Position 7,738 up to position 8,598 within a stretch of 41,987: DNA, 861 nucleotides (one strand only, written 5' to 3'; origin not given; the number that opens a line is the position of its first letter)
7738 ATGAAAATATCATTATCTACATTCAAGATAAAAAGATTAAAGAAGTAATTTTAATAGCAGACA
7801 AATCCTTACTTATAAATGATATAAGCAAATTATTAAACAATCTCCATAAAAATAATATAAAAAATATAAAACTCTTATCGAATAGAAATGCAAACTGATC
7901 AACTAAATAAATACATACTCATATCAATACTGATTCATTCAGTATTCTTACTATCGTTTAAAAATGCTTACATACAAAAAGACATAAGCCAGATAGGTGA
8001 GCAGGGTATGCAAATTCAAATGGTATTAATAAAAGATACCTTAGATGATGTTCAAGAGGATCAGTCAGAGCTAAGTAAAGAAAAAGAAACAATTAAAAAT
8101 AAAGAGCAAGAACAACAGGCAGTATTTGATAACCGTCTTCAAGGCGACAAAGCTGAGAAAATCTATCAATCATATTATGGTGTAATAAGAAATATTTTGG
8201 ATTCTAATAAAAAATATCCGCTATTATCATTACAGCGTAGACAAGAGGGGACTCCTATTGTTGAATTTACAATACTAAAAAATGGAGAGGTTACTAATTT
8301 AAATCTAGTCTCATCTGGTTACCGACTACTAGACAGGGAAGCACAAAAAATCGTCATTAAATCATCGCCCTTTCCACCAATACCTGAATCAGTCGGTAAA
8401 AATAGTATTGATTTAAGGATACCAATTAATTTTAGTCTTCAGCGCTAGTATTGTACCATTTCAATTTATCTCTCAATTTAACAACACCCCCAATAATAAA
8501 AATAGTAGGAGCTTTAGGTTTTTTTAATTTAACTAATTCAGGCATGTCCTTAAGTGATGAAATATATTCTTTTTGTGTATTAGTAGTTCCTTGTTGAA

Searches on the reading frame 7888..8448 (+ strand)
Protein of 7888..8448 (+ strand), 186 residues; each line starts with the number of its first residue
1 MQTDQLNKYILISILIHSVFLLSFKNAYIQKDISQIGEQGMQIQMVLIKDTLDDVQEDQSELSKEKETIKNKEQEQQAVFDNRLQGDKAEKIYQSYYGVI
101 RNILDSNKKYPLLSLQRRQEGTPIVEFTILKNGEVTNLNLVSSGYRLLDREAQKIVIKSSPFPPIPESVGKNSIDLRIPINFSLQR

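Call 62: search_protein_families(library=ncbifam, proteins=[window:7888-8448:+], max_evalue=0.00001)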
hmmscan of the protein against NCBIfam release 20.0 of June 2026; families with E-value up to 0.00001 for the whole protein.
window:7888-8448:+ (186 aa): 2 families
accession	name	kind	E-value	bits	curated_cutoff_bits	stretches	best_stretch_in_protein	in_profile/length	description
TIGR01352.1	tonB_Cterm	subfamily_domain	1.7e-15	57.1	27.1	1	108-184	1-75/76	TonB family protein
NF047760.1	LIC10042_TonB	equivalog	4.4e-06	26.9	100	0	109-156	86-134/156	LIC_10042 family TonB-like protein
